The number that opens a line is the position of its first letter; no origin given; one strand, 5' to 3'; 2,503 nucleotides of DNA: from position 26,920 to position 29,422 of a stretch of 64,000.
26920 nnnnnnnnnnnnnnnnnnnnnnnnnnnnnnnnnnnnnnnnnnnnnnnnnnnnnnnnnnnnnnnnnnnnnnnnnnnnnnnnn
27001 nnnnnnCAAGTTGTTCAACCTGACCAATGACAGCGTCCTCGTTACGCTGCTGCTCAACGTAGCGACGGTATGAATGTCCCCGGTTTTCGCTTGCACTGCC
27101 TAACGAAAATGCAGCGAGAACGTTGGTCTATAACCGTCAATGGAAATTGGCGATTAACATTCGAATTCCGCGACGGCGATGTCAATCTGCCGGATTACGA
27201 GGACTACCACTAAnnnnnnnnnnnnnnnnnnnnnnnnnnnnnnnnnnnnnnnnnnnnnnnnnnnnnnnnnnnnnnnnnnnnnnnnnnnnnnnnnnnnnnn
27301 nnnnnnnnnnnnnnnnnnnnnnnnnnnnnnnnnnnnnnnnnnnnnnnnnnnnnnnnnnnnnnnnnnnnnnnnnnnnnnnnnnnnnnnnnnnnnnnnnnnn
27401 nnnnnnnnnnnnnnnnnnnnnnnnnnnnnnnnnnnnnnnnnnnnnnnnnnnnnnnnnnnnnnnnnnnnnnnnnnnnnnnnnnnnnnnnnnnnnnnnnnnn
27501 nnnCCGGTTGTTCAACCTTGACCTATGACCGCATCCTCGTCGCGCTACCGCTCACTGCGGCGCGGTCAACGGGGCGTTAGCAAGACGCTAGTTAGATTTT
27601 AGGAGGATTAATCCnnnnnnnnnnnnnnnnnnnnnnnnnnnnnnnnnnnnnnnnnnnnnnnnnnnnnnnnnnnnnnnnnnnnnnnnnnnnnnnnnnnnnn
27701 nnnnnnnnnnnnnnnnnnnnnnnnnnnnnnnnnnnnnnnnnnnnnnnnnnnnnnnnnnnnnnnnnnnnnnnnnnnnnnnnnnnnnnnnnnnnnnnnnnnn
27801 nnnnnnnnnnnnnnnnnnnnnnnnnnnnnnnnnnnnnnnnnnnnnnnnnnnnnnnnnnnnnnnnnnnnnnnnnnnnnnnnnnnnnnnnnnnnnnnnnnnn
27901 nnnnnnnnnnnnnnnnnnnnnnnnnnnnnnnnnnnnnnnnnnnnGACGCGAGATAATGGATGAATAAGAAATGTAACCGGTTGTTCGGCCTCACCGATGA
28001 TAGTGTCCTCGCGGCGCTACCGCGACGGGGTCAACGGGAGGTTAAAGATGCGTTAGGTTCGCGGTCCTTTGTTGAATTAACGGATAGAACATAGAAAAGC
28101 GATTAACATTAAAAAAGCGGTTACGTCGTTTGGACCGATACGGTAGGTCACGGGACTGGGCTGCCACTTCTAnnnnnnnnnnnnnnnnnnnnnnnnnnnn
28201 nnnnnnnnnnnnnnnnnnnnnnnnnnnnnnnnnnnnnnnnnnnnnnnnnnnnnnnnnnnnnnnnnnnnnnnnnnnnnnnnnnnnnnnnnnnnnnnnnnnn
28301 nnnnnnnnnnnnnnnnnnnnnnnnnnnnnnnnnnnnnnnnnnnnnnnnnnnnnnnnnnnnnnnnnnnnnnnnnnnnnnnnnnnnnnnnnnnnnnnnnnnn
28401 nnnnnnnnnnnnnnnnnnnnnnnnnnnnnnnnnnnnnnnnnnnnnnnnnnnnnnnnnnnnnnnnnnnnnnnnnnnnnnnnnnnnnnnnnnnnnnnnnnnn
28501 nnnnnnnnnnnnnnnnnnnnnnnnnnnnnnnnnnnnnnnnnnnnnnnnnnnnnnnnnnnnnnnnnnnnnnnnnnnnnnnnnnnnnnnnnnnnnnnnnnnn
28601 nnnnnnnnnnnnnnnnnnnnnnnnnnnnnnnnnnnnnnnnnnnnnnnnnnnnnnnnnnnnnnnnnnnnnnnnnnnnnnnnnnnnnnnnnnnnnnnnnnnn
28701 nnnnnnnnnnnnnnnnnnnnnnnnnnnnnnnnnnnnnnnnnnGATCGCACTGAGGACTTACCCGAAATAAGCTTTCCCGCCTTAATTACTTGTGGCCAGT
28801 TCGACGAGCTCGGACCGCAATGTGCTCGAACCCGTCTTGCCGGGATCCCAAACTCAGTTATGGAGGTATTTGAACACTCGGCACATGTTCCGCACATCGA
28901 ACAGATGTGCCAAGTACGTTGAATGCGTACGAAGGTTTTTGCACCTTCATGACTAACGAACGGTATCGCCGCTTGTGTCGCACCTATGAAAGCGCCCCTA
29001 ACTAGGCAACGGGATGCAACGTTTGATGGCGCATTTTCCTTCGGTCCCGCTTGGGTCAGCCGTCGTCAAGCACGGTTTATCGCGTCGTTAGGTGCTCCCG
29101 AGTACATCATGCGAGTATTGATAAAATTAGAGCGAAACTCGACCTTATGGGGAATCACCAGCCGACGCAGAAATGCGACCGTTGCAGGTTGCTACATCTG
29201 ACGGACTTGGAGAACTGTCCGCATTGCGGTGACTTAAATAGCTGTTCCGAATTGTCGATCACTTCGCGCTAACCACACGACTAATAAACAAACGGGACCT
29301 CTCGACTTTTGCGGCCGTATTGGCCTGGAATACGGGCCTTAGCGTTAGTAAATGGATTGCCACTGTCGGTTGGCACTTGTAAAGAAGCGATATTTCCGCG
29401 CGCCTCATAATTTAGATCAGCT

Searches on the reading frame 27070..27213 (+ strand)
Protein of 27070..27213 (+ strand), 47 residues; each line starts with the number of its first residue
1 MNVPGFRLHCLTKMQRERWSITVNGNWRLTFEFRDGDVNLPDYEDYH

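Call 93: search_protein_families(library=pfam, proteins=[window:27070-27213:+], max_evalue=0.01)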
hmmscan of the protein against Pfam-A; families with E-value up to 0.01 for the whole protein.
window:27070-27213:+ (47 aa): 1 family
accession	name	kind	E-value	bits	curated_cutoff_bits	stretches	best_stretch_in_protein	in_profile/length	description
PF05015.19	HigB-like_toxin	-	5.1e-08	33.7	27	1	4-47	49-91/91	RelE-like toxin of type II toxin-antitoxin system HigB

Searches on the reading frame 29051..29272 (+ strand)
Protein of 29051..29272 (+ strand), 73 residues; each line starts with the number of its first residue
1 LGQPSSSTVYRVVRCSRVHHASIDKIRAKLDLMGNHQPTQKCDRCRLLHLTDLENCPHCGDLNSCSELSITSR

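Call 93: search_protein_families(library=pfam, proteins=[window:29051-29272:+], max_evalue=0.01)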
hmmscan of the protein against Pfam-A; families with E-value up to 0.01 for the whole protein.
window:29051-29272:+ (73 aa): 1 family
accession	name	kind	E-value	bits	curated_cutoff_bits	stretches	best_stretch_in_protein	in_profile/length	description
PF17032.10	Zn_ribbon_15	-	0.0081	17.4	28.9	0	14-60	42-73/73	zinc-ribbon family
